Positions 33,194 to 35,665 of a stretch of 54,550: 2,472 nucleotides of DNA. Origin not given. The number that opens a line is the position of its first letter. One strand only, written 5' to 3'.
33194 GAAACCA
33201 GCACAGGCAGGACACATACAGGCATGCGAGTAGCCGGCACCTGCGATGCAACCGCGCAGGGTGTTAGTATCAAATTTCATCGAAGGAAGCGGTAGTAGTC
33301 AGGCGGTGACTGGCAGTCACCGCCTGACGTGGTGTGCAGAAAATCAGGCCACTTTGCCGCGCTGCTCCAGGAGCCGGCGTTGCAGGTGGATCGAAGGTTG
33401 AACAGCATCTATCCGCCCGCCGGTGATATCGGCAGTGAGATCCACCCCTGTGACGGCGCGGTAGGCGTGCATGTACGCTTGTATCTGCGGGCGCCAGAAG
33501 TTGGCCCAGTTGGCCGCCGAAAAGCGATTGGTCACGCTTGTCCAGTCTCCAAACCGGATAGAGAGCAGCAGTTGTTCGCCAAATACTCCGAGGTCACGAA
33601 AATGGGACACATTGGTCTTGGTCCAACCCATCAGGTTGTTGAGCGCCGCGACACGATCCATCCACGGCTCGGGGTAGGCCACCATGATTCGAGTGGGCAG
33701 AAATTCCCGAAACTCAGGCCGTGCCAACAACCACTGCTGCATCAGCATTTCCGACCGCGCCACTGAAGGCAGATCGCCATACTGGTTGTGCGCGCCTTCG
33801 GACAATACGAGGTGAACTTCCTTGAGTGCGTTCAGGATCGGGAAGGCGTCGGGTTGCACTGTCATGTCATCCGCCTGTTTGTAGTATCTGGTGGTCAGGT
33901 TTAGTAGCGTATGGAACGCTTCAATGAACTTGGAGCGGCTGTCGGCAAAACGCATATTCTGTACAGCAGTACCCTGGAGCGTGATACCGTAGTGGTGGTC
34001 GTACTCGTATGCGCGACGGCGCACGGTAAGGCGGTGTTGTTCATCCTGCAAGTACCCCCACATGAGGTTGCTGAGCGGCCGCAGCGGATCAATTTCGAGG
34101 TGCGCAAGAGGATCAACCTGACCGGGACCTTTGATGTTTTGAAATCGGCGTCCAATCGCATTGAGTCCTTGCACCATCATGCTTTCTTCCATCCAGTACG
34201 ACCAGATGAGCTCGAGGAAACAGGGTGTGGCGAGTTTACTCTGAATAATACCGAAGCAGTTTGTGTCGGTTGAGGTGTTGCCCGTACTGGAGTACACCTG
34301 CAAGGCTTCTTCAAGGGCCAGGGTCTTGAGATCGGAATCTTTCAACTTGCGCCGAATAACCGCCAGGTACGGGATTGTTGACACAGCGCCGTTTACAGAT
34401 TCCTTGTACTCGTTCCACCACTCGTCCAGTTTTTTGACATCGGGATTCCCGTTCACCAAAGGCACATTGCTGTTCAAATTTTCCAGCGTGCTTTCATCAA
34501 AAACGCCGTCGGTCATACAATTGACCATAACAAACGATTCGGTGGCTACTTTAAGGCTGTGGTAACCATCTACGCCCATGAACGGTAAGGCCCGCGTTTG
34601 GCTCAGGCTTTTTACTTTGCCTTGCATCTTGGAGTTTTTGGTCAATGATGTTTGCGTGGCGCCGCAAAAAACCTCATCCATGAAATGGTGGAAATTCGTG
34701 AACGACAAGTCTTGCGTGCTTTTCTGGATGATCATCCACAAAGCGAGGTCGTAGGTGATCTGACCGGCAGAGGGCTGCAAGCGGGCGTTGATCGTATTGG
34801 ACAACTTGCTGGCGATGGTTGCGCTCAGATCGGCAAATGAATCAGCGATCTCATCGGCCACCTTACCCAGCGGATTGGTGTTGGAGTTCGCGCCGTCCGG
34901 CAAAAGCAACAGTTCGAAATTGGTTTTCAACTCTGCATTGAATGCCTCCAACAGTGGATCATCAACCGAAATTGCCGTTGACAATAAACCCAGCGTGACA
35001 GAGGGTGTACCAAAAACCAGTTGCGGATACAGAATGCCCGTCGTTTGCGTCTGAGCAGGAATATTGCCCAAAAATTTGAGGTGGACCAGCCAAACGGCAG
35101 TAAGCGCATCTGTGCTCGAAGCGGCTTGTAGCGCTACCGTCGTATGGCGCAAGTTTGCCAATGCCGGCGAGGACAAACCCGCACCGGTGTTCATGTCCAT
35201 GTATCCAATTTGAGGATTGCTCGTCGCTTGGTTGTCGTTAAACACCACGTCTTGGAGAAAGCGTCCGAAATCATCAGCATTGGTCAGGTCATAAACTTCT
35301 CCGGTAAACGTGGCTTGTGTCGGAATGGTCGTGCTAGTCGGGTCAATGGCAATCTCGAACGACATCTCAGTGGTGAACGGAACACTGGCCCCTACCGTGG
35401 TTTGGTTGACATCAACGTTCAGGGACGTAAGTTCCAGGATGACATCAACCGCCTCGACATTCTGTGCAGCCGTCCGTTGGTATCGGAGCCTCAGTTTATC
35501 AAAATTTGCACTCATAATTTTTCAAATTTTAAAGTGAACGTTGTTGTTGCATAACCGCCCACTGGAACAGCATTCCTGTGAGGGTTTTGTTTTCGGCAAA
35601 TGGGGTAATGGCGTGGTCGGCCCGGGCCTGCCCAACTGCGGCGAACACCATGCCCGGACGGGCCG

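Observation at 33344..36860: Core pair of orphan proteins: a 443-aa HExxH protein translationally coupled to the zipper gene, followed by a 723-aa protein with no recognisable domain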

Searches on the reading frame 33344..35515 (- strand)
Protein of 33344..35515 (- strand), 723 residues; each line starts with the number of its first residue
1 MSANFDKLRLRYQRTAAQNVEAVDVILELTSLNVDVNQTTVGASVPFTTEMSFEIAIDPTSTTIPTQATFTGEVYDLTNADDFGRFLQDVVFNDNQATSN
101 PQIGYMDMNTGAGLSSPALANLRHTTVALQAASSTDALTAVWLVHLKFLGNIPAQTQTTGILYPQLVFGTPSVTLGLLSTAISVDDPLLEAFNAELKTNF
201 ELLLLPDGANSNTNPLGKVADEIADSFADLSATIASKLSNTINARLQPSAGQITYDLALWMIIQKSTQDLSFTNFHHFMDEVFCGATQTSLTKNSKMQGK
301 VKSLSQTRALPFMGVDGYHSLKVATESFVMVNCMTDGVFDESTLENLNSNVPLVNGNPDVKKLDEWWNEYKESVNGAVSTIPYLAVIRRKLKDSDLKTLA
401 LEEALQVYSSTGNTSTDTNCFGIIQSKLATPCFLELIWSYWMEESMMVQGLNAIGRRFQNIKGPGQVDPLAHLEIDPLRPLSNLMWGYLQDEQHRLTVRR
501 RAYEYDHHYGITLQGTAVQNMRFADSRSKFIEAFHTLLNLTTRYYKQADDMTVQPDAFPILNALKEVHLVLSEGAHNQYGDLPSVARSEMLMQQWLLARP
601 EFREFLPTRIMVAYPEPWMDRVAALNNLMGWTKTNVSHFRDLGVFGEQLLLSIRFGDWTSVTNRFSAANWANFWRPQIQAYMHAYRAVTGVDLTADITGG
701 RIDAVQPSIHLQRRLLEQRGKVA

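Call 3: search_protein_families(library=pfam, proteins=[window:33344-35515:-], max_evalue=0.1)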
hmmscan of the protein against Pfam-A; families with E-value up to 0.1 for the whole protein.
window:33344-35515:- (723 aa): 1 family
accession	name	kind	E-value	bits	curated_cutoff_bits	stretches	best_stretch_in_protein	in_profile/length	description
PF07668.16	MpPF1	-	0.018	14.8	22.7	1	24-96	172-241/314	M penetrans paralogue family 1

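Call 4: search_protein_families(library=ncbifam, proteins=[window:33344-35515:-], max_evalue=0.1)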
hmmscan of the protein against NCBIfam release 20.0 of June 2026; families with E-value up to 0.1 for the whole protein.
window:33344-35515:- (723 aa): 0 families

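Call 6: search_protein_families(library=padloc, proteins=[window:33344-35515:-], max_evalue=0.1)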
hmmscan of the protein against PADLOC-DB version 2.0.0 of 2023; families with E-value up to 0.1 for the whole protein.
window:33344-35515:- (723 aa): 0 families

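Call 7: search_protein_families(library=phrogs, proteins=[window:33344-35515:-], max_evalue=0.1)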
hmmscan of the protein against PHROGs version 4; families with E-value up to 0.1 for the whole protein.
window:33344-35515:- (723 aa): 1 family
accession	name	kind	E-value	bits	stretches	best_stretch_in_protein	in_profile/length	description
phrog_5487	-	unknown function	0.071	14.3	0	387-406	20-39/54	-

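Call 9: search_solved_structures(query=window:33344-35515:-, max_evalue=10, show_alignments=2)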
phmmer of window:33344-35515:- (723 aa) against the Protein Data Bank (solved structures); distinct sequences matched with E-value up to 10: 136 (the best 60 are shown).
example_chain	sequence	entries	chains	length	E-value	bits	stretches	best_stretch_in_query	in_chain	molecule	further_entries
9el6_C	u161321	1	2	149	0.0096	17.7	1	343-414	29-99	Calmodulin-1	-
5tp6_A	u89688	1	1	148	0.024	16.4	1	343-414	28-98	Calmodulin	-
9mxd_A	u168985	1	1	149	0.024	16.3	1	343-416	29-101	Calmodulin-1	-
1vrk_A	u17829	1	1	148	0.025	16.3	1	343-414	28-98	CALMODULIN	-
6dae_A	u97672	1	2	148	0.025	16.3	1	343-414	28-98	Calmodulin-1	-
1qs7_A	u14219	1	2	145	0.026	16.2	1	343-414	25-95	CALMODULIN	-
1qtx_A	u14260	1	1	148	0.027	16.2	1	343-414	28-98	PROTEIN (CALMODULIN)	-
5i0i_E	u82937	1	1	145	0.028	16.2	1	343-414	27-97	Calmodulin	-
9eio_E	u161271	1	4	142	0.031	16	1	343-414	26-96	Calmodulin-1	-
9zrr_E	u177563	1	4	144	0.032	16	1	343-414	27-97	Calmodulin-1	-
8eow_E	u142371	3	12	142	0.032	16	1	343-414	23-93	Calmodulin-1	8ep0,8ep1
9x5j_F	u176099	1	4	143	0.032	16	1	343-414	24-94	Calmodulin-1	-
4gow_D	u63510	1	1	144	0.032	16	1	343-414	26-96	Calmodulin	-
1cdm_A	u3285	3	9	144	0.032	16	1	343-414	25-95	PEPTIDE CALMODULIN-DEPENDENT PROTEIN KINASE II | Calmodulin-1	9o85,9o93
2ix7_A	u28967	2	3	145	0.032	15.9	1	343-414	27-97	CALMODULIN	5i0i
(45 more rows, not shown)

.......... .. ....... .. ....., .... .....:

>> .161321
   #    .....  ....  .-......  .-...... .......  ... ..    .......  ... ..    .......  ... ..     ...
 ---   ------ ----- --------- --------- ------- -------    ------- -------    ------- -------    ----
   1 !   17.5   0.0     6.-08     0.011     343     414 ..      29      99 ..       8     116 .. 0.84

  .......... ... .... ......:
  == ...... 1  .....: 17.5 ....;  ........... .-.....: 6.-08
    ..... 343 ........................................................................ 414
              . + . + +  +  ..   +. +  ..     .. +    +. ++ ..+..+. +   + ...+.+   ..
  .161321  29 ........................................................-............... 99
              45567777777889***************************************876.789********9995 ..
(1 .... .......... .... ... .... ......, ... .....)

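Call 11: find_homologous_proteins(query=window:33344-35515:-)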
Query window:33344-35515:- (723 aa): 1812 proteins with E <= 0.001 among 8000 candidates; the best 120 are listed.
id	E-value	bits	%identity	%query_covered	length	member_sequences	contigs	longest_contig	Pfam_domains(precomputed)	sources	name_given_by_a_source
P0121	0.0e+0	1638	100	100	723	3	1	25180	-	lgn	-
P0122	0.0e+0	1512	91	100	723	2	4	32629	-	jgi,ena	-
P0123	0.0e+0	1323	82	97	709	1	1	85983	-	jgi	-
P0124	0.0e+0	1172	73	100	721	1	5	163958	-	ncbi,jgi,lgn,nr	ncbi:MAG: hypothetical protein JNJ90_19525 [Saprospiraceae bacterium]|jgi:hypothetical protein|nr:hy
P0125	0.0e+0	1094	68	100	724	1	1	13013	-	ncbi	ncbi:MAG: hypothetical protein ACKVU2_17800 [Saprospiraceae bacterium]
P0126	8.0e-294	995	61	100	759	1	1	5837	-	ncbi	-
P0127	6.9e-288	975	61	100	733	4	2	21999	-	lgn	-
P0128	1.2e-287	974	61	100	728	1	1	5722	-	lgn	-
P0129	1.3e-287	974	60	100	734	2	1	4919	-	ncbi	-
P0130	4.8e-278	942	59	100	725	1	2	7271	-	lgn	-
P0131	3.4e-277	940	59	100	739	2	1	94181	-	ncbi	-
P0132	2.0e-274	930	60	99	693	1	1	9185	-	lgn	-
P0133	1.5e-268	911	88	62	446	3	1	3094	-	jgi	jgi:hypothetical protein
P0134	3.4e-261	887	56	100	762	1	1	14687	-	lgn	-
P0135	4.3e-253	860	57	96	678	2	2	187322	-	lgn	-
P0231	1.4e-168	581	53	71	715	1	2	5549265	-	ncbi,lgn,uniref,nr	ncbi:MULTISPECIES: carboxypeptidase-like regulatory domain-containing protein [unclassified Janthino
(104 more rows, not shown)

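Call 17: find_encoding_contigs(protein=P0231, flank=10000, max_places=2)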
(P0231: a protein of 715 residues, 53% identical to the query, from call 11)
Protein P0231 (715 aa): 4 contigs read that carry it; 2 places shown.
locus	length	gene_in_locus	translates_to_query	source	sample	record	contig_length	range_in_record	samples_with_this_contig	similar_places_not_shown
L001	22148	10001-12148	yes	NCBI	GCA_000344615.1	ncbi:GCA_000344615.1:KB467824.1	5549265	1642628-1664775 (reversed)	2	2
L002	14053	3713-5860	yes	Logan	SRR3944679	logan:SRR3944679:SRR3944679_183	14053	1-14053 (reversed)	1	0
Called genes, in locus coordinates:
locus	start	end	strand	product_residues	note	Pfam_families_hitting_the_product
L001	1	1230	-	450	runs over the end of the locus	PF24708:Lip_C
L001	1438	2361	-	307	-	PF00126:HTH_1, PF03466:LysR_substrate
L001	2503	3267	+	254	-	PF01925:TauE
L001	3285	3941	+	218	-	PF00702:Hydrolase, PF13419:HAD_2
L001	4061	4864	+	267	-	PF00975:Thioesterase (weak), PF12697:Abhydrolase_6, PF00561:Abhydrolase_1, PF07819:PGAP1 (faint)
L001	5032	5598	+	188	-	PF22769:DCD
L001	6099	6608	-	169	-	-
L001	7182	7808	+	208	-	-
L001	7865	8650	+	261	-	-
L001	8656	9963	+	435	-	-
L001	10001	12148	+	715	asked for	-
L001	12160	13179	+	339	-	-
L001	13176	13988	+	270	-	-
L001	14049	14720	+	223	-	-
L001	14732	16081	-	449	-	PF01078:Mg_chelatase (faint), PF00158:Sigma54_activat, PF14532:Sigma54_activ_2, PF07728:AAA_5, PF25601:AAA_lid_14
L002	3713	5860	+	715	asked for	-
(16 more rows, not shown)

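Call 35: predict_structure(alignment_id=A3)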
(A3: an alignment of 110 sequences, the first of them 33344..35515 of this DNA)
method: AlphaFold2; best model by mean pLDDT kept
length: 723 residues; sequences in the alignment: 110
mean_pLDDT: 81.4   pTM: 0.68
mean pLDDT of the five models: 81.4, 79.7, 75.8, 75.2, 71.4
residues with pLDDT >= 90: 274; 70-90: 300; 50-70: 116; < 50: 33
segments of 3 or more residues with pLDDT < 50: 172-184, 235-245
pLDDT, mean of each block of 10 residues (from residue 1): 78 82 91 90 89 93 87 92 94 76 91 83 93 79 94 78 87 41 64 92 78 54 59 47 52 89 89 90 63 56 61 75 87 71 83 78 88 78 85 64 68 60 66 88 92 91 82 88 90 84 87 84 78 94 92 88 94 65 86 93 85 88 91 92 96 92 94 96 95 81 88 86 49
secondary structure, 60 per line:
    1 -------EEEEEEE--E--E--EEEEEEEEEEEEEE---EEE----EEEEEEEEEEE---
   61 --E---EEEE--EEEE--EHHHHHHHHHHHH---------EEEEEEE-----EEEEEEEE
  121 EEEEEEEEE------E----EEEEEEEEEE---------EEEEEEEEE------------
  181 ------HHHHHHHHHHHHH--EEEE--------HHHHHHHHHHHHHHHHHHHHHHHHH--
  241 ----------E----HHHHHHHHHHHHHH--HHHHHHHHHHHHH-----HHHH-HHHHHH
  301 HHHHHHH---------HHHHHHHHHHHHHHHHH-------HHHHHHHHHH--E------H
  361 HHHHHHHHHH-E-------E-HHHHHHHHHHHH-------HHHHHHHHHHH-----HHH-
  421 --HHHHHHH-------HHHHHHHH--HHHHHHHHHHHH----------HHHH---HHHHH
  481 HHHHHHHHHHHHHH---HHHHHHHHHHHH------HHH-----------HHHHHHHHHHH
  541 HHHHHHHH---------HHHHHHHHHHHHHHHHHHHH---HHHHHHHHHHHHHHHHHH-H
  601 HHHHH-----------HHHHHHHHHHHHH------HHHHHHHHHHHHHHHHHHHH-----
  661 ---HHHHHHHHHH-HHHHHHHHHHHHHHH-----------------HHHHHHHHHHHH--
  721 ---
elements in order (helices of 4 or more, strands of 3 or more residues): E8-14 E23-36 E40-42 E47-57 E67-70 E73-76 H80-91 E101-107 E113-129 E141-150 E160-168 H187-199 E202-205 H214-238 H256-269 H272-284 H290-293 H295-307 H317-333 H341-350 H360-370 H382-393 H401-411 H423-429 H437-444 H447-458 H469-472 H476-494 H498-509 H530-548 H558-577 H581-598 H600-605 H617-629 H636-655 H664-673 H675-689 H707-718
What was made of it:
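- On CarboxypepD_reg-like beta-sandwich (N-domain of p723): AF2 predicts a beta-sandwich for residues 8-168 (call 35).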

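Call 38: fold_search(model_id=the predicted structure, library=pdb)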
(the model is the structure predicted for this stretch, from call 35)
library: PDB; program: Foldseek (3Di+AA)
matches with E <= 10: 797; with E <= 0.001: 0
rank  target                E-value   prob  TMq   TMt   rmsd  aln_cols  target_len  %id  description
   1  8xfg_A                3.9e-02  0.60  0.08  0.08  12.8       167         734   10  Cryo-EM structure of integrin ITGAV, ITGB3 and CYCLO (RGDFK) complex, conformation 1 (released 2024-12-18)
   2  8gsy_A                4.1e-02  0.28  0.07  0.23  12.6       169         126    9  X-ray structure of Clostridium perfringens pili protein B N-terminal domain (released 2023-06-07)
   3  6avq_A                9.7e-02  0.44  0.07  0.06  14.0       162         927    8  The Therapeutic Antibody LM609 Selectively Inhibits Ligand Binding to Human alpha-V beta-3 Integrin via Steric Hindran (released 2017-11-01)
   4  5lki_A                1.1e-01  0.03  0.07  0.05  54.0       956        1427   10  Cryo-EM structure of the Tc toxin TcdA1 in its pore state (released 2016-08-31)
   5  6avr_A                1.3e-01  0.30  0.08  0.06  11.6       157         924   10  Human alpha-V beta-3 Integrin (intermediate conformation) in complex with the therapeutic antibody LM609 (released 2017-11-01)
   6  3ije_A                1.3e-01  0.30  0.08  0.06  12.8       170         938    9  Crystal structure of the complete integrin alhaVbeta3 ectodomain plus an Alpha/beta transmembrane fragment (released 2009-09-29)
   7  7qpd_T                1.4e-01  0.33  0.10  0.17   9.8       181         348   10  Structure of the human MHC I peptide-loading complex editing module (released 2022-07-20)
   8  4v7q_BY               1.4e-01  0.15  0.08  0.08  12.7       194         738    9  Atomic model of an infectious rotavirus particle (released 2014-07-09)
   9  6avu_A                1.5e-01  0.28  0.07  0.06  13.8       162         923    7  Human alpha-V beta-3 Integrin (open conformation) in complex with the therapeutic antibody LM609 (released 2017-11-01)
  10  8xfo_A                1.6e-01  0.25  0.08  0.08  12.3       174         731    9  Cryo-EM structure of integrin ITGAV, ITGB3 and CYCLO (RGDFK) complex, conformation 2 (released 2024-12-18)
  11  9ifr                  1.7e-01  0.57  0.08  0.33  12.4       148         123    9  CLIPPER domain from the Gram-negative fibrillar adhesin "B9T28_05395 (released 2025-11-26)
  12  9rcv_F                1.8e-01  0.18  0.08  0.13  14.7       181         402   10  Structure of the Human Peptide-Loading Complex Arrested by HCMV US6 (released 2025-12-03)
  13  6dv6_A                1.8e-01  0.08  0.05  0.09  20.7       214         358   11  Structure of the Salmonella SPI-1 type III secretion injectisome secretin InvG (residues 176-end) in the open gate sta (released 2018-10-03)
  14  6dv3_A                1.8e-01  0.08  0.05  0.07  20.7       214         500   11  Structure of the Salmonella SPI-1 type III secretion injectisome secretin InvG in the open gate state (released 2018-10-03)
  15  9rcv_B                2.0e-01  0.21  0.09  0.14  14.7       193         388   11  Structure of the Human Peptide-Loading Complex Arrested by HCMV US6 (released 2025-12-03)
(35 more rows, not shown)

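Call 68: search_protein_representatives(alignment_id=A3)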
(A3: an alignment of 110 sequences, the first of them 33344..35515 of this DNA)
Query: 110 sequences, 688 profile positions. Proteins with E-value up to 0.001 (for the whole library): 1271; up to 1e-10: 1022; up to 1e-30: 675. The best 150 are listed.
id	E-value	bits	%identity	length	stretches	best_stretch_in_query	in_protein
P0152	4.1e-298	1007.4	-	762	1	1-686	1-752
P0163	1.3e-282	956.2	-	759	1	1-686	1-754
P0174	1.1e-276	936.6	-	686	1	104-685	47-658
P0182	1.3e-257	873.6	-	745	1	12-686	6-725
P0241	1.1e-256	870.5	-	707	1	194-685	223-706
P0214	6.1e-251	851.6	-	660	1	100-686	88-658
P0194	1.4e-250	850.4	-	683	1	97-685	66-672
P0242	2.7e-248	842.8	-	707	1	160-685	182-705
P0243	4.5e-243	825.6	-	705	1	193-684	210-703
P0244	1.7e-242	823.7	-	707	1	200-685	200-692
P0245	1.4e-239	814.0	-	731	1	186-683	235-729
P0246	1.0e-238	811.2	-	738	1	170-685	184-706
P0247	1.6e-235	800.6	-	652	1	195-685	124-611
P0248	5.8e-231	785.5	-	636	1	199-681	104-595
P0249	7.9e-231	785.1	-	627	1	194-686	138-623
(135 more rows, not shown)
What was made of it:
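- Checked: At 50% identity clustering, the 723-aa family has 1271 clusters (call 68).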

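Call 72: search_protein_families(library=pfam, alignment_id=A5, max_evalue=0.001)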
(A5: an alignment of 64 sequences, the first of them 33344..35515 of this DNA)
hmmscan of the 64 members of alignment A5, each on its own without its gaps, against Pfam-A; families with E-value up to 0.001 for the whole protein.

A. member 1, window:33344-35515:- (723 aa): 0 families

B. families by the number of members that match (of 64 scanned): 2 families
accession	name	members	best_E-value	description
PF13620.12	CarboxypepD_reg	9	2e-08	Carboxypeptidase regulatory-like domain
PF13715.12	CarbopepD_reg_2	3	3.4e-06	CarboxypepD_reg-like domain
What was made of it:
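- The variable N-domain sits on a conserved body (calls 11, 68, 72).
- Tried and rejected: Scanning 64 p723 relatives gave only the N-terminal CarboxypepD_reg domain (call 72).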

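Call 74: fold_search(model_id=the predicted structure, library=viral)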
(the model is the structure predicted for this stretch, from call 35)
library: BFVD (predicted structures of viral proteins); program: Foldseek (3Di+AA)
matches with E <= 10: 511; with E <= 0.001: 0
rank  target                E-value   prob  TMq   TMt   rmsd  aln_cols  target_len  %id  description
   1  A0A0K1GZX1            1.4e-02  0.72  0.08  0.21  21.8       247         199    9  Protein UL119_ex1 [Cynomolgus macaque cytomegalovirus strain Mauritius]
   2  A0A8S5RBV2            5.3e-02  0.63  0.09  0.13  15.0       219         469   10  Translocon-associated protein beta (TRAPB) [virus sp. ctOZh10]
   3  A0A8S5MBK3            6.7e-02  0.44  0.09  0.10  14.8       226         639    9  Uncharacterized protein [Podoviridae sp. ct53O25]
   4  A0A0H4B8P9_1          8.1e-02  0.20  0.10  0.08  18.0       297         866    8  Glycopolyprotein [Jonchet virus]
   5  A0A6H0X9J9            8.1e-02  0.18  0.08  0.12  26.1       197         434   10  Tail sheath stabilizer and completion protein [Vibrio phage V09]
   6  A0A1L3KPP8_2          9.8e-02  0.25  0.15  0.11  23.0       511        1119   10  RNA-dependent RNA polymerase [Wuhan snail virus 2]
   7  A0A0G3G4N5            1.2e-01  0.16  0.07  0.13  19.8       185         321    8  Interleukin-1-binding protein [Raccoon poxvirus]
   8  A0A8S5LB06            1.2e-01  0.57  0.08  0.07  12.4       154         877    8  Uncharacterized protein [Podoviridae sp. ctBev14]
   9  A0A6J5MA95            1.2e-01  0.11  0.07  0.11  25.3       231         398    8  Uncharacterized protein [uncultured Caudovirales phage]
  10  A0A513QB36            1.4e-01  0.08  0.09  0.12  31.5       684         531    9  VP4 (Fragment) [Porcine rotavirus H]
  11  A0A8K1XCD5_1          1.4e-01  0.08  0.05  0.03  29.4       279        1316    7  (no name in the UniProt tables at hand)
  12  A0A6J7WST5            1.6e-01  0.04  0.06  0.06  43.8       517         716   11  ABC_ATPase domain containing protein [uncultured Caudovirales phage]
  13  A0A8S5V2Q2            1.6e-01  0.23  0.08  0.20  16.5       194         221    5  Uncharacterized protein [CrAss-like virus sp. ctelJ1]
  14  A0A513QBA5            2.0e-01  0.18  0.10  0.23  11.5       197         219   13  VP4 (Fragment) [Porcine rotavirus C]
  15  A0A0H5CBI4            2.2e-01  0.03  0.07  0.08  33.6       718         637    9  DNA-directed DNA polymerase (Fragment) [Megavirus sp. 'potager']
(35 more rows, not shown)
